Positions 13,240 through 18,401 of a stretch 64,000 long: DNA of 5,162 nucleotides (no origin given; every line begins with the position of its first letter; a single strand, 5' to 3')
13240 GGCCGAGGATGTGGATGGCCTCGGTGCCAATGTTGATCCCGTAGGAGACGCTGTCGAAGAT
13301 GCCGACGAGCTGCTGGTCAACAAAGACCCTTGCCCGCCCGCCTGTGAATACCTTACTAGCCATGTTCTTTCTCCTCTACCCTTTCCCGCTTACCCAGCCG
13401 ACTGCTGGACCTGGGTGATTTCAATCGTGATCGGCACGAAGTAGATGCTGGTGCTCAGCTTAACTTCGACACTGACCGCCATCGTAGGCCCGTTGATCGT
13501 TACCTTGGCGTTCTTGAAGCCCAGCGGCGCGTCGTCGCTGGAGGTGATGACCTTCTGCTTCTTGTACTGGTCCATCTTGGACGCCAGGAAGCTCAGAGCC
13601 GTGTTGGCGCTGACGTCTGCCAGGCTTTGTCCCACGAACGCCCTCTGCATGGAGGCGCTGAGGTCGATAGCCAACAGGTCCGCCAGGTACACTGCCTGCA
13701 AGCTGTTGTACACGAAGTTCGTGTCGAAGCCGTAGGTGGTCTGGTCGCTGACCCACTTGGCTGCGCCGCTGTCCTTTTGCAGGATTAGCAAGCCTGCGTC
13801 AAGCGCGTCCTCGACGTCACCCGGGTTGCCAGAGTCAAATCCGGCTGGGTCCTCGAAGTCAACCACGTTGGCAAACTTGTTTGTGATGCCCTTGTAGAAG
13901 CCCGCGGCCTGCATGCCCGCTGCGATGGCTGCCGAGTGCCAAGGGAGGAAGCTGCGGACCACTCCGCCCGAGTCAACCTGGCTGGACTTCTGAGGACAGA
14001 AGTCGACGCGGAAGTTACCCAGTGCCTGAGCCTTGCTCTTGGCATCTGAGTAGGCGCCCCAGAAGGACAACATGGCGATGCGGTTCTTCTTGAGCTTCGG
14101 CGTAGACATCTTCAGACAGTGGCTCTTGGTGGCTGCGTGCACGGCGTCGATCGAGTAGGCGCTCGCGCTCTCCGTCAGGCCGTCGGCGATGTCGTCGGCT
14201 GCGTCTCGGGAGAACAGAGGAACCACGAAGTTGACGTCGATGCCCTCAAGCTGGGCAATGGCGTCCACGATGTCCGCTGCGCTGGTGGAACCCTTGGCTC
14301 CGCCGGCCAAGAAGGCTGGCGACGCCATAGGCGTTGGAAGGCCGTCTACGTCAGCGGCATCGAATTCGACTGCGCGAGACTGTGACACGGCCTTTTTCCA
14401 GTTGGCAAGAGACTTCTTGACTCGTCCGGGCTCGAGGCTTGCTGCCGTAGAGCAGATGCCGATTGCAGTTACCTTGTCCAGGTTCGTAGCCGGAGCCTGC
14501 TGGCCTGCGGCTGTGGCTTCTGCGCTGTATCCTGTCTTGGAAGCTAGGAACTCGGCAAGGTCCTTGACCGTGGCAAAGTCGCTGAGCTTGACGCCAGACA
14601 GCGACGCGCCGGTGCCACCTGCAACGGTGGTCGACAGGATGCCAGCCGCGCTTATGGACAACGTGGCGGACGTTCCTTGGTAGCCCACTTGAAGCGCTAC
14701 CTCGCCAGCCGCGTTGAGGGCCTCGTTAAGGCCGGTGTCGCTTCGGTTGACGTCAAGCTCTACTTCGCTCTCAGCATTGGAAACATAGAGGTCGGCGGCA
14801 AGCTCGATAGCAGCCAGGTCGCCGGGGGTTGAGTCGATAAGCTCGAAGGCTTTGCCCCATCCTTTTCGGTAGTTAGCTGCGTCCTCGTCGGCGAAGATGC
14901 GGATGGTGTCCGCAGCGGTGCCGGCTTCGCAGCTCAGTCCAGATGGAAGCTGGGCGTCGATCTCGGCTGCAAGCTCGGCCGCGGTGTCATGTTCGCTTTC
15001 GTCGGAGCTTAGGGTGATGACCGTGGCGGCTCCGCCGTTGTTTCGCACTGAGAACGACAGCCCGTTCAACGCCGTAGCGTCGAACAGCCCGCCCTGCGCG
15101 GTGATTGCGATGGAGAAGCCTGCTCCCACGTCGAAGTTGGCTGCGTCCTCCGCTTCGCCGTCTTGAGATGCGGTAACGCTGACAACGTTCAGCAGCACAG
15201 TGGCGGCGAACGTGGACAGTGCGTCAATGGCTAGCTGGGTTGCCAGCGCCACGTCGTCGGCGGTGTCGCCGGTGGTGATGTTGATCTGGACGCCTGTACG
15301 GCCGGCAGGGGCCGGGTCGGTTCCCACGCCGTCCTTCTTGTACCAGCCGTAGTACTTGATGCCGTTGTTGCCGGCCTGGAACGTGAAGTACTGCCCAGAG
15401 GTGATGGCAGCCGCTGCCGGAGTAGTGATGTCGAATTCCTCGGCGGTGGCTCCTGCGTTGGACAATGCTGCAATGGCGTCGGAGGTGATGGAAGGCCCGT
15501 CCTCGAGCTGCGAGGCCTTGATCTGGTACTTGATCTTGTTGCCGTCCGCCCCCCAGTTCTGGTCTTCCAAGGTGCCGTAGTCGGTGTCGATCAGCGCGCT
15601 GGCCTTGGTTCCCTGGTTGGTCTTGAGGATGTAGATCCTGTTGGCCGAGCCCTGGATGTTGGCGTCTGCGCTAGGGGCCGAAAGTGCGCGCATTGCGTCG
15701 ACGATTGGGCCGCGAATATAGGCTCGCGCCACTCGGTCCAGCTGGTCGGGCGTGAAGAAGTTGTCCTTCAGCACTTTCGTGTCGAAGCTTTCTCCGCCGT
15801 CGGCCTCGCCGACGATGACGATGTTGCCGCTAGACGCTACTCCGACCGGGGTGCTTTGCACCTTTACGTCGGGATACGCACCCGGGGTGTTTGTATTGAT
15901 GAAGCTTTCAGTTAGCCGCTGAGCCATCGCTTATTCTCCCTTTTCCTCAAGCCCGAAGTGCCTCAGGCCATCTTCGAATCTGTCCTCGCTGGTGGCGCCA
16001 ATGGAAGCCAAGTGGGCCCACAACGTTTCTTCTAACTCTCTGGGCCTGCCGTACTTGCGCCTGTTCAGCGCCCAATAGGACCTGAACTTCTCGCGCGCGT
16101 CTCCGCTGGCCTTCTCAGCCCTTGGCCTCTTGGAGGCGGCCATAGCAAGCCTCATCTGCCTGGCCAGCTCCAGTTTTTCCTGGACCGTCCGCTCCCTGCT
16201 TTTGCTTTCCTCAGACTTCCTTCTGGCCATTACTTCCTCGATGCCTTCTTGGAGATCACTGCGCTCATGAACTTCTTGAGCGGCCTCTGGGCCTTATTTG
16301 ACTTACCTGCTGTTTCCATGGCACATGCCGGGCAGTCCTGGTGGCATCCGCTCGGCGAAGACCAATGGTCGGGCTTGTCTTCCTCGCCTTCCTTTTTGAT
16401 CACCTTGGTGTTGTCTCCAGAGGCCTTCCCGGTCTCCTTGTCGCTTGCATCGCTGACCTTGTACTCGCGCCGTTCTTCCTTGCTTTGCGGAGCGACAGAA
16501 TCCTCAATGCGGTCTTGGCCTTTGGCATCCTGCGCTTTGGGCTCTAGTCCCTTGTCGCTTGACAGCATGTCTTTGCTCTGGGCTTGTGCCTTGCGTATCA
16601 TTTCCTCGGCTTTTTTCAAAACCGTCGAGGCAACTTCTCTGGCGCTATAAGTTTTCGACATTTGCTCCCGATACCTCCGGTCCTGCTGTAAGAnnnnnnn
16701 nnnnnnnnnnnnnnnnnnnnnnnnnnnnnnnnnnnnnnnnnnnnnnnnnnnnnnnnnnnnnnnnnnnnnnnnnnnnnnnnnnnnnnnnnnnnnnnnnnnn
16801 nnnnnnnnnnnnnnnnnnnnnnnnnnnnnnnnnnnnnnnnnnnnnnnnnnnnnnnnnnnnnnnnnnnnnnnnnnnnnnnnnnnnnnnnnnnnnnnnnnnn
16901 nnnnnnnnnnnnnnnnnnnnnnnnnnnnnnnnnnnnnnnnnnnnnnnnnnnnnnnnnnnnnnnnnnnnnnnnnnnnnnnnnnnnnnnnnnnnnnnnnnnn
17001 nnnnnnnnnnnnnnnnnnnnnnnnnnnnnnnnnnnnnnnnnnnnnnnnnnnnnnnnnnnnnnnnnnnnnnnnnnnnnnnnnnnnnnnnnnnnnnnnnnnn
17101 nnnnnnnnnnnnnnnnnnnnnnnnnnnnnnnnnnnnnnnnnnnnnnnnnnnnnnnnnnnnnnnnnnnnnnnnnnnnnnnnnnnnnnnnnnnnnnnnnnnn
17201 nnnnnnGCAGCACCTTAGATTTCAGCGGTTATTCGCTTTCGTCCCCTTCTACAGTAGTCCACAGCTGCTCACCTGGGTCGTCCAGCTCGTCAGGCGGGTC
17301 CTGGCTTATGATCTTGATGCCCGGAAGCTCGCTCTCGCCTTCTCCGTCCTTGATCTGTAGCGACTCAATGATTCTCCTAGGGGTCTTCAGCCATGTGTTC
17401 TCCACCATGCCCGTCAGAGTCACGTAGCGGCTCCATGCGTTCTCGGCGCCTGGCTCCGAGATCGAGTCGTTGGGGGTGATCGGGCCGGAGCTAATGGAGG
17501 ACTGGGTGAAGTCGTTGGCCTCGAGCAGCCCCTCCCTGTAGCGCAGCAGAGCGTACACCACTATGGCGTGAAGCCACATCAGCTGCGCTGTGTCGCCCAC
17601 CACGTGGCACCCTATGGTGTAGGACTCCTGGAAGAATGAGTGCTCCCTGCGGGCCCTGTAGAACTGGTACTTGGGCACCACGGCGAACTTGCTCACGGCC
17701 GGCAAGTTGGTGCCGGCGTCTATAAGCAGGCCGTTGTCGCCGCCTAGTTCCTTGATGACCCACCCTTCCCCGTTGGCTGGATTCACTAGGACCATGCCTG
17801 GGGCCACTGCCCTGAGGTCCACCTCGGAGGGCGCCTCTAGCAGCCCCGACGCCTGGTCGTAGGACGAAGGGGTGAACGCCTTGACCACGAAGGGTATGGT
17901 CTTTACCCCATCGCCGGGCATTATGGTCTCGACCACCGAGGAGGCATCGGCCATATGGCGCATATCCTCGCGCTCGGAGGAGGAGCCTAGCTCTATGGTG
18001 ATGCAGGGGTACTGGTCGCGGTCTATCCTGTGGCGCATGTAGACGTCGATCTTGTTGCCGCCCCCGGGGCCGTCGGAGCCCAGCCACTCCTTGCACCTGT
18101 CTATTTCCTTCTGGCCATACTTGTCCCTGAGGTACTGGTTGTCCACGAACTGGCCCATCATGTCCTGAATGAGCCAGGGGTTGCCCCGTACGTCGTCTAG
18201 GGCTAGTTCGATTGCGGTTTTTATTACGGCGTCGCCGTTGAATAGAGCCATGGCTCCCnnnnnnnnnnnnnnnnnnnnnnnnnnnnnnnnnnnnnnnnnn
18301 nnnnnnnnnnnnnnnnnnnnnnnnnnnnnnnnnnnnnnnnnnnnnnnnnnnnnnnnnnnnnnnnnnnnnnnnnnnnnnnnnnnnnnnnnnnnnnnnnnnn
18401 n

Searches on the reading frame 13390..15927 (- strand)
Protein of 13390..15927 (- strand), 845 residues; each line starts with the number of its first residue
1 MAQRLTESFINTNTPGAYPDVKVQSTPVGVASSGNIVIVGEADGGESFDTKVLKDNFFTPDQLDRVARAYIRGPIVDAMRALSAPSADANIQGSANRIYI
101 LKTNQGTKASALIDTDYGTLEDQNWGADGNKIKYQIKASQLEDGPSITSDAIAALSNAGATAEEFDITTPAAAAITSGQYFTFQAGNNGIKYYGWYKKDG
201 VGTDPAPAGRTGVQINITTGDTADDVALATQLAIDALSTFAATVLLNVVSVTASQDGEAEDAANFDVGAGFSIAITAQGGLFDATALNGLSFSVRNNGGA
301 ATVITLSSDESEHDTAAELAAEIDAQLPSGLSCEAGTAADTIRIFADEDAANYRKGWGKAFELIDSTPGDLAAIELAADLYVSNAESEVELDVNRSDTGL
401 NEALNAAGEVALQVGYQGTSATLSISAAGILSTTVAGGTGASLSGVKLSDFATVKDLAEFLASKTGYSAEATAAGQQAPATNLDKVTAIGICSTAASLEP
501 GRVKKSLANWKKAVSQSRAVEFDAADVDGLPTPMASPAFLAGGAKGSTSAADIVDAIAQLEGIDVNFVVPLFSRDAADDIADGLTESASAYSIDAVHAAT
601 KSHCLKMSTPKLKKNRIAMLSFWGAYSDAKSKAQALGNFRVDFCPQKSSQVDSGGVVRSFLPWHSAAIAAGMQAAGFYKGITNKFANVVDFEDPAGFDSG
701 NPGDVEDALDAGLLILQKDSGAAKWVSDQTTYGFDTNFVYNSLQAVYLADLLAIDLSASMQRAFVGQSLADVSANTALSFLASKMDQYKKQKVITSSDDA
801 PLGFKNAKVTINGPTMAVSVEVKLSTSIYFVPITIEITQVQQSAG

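Call 9: search_protein_families(library=pfam, proteins=[window:13390-15927:-], max_evalue=0.01)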
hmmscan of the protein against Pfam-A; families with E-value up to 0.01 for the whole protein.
window:13390-15927:- (845 aa): 0 families

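Call 10: search_protein_families(library=phrogs, proteins=[window:13390-15927:-], max_evalue=0.001)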
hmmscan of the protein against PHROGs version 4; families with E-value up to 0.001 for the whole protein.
window:13390-15927:- (845 aa): 0 families

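Call 87: search_protein_families(library=ncbifam, proteins=[window:13390-15927:-], max_evalue=0.01)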
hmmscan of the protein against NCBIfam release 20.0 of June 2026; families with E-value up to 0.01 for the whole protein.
window:13390-15927:- (845 aa): 0 families

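Call 88: search_dna_similar(query=window:13390-15927:-, collection=phages, mode=protein, max_rows=12, max_evalue=0.00001)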
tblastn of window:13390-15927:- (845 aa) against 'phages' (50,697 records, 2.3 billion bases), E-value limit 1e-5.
Records with a match: 5; places in all: 5; records where one place covers at least 80% of the query: 0.
Best place of each record, by identity: <60% 5.
By first word of the organism name: Pseudomonas 2; Bordetella 2; Myxococcus 1.
By host as written in the record: Pseudomonas putida 2; Bordetella bronchiseptica 4715 2; Myxococcus sp. 1.
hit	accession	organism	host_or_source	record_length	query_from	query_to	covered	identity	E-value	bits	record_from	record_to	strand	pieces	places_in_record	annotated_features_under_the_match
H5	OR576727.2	Myxococcus phage Mx1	Myxococcus sp.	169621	1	844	72%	42.3%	1e-89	429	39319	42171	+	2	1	tail sheath protein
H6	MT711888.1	Pseudomonas phage Dolphis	Pseudomonas putida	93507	408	832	50%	24.3%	3e-7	61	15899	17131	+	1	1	tail sheath protein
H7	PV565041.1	Pseudomonas phage Jeremy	Pseudomonas putida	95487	408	832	50%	24.3%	3e-7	61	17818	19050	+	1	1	tail sheath protein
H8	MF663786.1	Bordetella phage vB_BbrM_PHB04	Bordetella bronchiseptica 4715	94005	411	835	50%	22.7%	4e-9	67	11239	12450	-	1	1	major tail sheath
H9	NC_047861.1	Bordetella phage vB_BbrM_PHB04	Bordetella bronchiseptica 4715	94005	411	835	50%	22.7%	4e-9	67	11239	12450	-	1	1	tail sheath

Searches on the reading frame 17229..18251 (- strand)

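Call 3: search_protein_families(library=pfam, proteins=[window:17229-18251:-], max_evalue=1)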
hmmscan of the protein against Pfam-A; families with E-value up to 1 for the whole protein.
window:17229-18251:- (340 aa): 0 families

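Call 4: search_protein_families(library=phrogs, proteins=[window:17229-18251:-], max_evalue=0.1)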
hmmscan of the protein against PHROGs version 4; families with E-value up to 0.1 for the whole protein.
window:17229-18251:- (340 aa): 1 family
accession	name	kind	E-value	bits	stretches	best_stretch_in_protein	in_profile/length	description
phrog_1000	-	unknown function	0.023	15.2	0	227-301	203-274/280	-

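Call 87: search_protein_families(library=ncbifam, proteins=[window:17229-18251:-], max_evalue=0.01)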
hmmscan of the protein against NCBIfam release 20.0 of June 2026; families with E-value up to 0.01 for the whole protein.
window:17229-18251:- (340 aa): 0 families
